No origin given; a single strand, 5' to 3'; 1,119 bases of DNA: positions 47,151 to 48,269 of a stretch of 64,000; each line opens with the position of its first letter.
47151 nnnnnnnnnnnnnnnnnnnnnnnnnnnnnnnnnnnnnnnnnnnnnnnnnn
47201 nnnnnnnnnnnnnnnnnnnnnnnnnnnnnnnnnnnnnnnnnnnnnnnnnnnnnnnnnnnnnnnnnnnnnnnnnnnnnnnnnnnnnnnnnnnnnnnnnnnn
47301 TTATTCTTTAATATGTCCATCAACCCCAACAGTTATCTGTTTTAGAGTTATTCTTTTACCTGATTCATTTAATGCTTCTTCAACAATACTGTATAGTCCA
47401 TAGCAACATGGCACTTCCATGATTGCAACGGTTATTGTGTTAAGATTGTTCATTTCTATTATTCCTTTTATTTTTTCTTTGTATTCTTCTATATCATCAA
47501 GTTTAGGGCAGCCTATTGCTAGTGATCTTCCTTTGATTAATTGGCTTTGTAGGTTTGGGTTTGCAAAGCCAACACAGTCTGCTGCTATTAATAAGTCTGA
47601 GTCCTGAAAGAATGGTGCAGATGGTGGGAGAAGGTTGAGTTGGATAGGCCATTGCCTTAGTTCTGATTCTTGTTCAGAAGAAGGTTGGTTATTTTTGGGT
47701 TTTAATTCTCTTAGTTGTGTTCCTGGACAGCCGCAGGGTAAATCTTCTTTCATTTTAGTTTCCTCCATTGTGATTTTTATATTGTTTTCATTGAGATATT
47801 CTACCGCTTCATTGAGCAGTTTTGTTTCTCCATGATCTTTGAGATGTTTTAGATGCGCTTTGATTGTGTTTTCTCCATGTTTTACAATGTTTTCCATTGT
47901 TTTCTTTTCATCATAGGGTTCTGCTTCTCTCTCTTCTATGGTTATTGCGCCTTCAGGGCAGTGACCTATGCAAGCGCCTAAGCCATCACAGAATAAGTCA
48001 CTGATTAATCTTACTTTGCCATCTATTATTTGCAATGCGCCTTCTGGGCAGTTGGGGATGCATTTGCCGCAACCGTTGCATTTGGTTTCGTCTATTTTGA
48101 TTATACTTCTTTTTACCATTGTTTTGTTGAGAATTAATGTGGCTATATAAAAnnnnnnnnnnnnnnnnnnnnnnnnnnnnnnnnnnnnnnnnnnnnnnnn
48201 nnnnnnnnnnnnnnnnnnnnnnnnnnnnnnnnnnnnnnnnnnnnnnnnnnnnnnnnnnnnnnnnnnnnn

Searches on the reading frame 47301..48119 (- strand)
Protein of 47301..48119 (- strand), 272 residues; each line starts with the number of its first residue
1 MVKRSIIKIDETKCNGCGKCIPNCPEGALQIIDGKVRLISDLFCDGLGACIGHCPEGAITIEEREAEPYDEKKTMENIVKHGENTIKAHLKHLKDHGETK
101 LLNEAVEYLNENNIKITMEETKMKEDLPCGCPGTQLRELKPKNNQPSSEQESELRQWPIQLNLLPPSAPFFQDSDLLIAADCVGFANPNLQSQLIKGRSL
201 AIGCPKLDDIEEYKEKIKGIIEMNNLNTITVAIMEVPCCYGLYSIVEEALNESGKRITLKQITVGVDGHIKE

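Call 74: search_protein_families(library=pfam, proteins=[window:47301-48119:-], max_evalue=0.001)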
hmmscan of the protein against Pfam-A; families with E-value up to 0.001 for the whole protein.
window:47301-48119:- (272 aa): 9 families
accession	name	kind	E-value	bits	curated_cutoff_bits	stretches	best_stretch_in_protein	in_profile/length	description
PF00037.32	Fer4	-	3.3e-11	43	21.1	1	7-29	1-23/24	4Fe-4S binding domain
PF13237.11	Fer4_10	-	2.6e-09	37.3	25.5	1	7-55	2-53/53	4Fe-4S dicluster domain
PF12837.12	Fer4_6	-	3.8e-09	36.5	25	1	6-29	1-24/24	4Fe-4S binding domain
PF12838.12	Fer4_7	-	9.1e-09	36.1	27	1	6-28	30-52/52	4Fe-4S dicluster domain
PF13187.11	Fer4_9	-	4.2e-07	30.3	27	1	13-59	1-52/52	4Fe-4S dicluster domain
PF14697.11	Fer4_21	-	1.9e-06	28.3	35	1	8-60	2-58/59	4Fe-4S dicluster domain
PF25160.1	LdpA_Fe-S-bd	-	8.8e-06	25.9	27.6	1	9-30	23-44/49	LdpA Fe-S cluster-binding domain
PF13484.11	Fer4_16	-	4.4e-05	24.6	30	0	13-30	1-18/66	4Fe-4S double cluster binding domain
PF12797.12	Fer4_2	-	7.4e-05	22.9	24.5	1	7-26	3-22/22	4Fe-4S binding domain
